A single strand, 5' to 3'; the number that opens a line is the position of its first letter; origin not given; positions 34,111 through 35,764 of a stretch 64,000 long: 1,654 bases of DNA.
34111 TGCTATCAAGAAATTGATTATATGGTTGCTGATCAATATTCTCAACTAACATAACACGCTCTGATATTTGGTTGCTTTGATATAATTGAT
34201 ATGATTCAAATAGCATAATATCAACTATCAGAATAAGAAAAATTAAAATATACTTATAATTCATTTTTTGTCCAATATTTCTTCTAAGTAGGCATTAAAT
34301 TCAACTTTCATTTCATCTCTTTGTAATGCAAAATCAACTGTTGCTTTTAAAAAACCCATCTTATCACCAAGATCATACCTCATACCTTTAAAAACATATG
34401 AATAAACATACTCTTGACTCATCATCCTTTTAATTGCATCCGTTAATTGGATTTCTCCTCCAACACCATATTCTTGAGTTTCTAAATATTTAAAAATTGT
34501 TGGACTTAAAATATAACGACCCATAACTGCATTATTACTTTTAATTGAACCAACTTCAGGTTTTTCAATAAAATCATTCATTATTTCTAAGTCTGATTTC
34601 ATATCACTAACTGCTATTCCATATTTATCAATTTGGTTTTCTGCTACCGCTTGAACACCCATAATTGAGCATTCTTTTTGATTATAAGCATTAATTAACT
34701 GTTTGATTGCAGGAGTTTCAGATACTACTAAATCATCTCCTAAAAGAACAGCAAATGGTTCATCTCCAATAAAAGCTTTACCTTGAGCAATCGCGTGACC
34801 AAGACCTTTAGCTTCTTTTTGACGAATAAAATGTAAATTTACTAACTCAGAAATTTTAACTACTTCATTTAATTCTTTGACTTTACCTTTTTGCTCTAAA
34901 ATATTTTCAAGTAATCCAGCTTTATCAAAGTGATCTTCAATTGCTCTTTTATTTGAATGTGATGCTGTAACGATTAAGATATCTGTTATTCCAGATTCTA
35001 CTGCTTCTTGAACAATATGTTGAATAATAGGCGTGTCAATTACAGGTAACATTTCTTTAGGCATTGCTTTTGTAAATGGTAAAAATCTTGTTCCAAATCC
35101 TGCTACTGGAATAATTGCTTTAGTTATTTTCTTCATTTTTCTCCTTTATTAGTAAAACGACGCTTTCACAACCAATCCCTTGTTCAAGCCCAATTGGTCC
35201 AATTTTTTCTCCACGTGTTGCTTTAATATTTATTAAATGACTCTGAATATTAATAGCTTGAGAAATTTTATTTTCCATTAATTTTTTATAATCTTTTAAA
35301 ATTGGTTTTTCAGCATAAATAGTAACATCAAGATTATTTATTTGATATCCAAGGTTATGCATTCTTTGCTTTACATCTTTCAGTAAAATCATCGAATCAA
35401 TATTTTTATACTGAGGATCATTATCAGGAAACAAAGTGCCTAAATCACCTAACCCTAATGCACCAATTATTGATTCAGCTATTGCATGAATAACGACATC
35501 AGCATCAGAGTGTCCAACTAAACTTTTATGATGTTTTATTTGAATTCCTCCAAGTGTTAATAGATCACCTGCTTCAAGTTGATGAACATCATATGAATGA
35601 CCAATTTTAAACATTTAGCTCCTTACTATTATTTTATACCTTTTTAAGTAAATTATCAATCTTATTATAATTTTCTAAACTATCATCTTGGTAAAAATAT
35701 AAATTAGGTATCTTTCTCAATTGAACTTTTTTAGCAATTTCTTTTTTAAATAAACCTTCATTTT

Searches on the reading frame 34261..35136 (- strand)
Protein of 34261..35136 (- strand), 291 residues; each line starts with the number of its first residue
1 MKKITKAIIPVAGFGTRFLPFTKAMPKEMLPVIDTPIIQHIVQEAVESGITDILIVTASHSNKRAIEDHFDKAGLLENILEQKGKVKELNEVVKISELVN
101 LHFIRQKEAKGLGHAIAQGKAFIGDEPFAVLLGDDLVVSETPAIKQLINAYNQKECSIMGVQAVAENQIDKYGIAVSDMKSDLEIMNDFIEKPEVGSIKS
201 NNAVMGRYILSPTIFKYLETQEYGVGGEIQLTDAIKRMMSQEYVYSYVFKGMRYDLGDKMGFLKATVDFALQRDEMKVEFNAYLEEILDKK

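Call 17: search_protein_families(library=pfam, proteins=[window:34261-35136:-], max_evalue=0.001)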
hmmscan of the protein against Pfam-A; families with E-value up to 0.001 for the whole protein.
window:34261-35136:- (291 aa): 2 families
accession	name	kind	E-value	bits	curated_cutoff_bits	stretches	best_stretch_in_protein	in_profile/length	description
PF00483.29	NTP_transferase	-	8.9e-34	117.6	21.2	1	6-268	1-241/245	Nucleotidyl transferase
PF12804.13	NTP_transf_3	-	1e-07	32.7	27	1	7-162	1-122/160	MobA-like NTP transferase domain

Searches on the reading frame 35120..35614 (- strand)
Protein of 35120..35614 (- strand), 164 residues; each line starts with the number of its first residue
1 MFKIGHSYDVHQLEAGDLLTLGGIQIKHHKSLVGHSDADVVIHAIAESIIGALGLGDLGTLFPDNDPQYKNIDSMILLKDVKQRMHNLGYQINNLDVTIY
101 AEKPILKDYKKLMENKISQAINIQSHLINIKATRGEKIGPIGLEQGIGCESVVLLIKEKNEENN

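Call 17: search_protein_families(library=pfam, proteins=[window:35120-35614:-], max_evalue=0.001)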
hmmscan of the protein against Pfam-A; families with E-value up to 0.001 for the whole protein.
window:35120-35614:- (164 aa): 1 family
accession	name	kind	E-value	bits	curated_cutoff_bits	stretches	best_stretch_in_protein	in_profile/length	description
PF02542.21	YgbB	-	6.3e-56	189.4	26.7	1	2-155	1-154/155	YgbB family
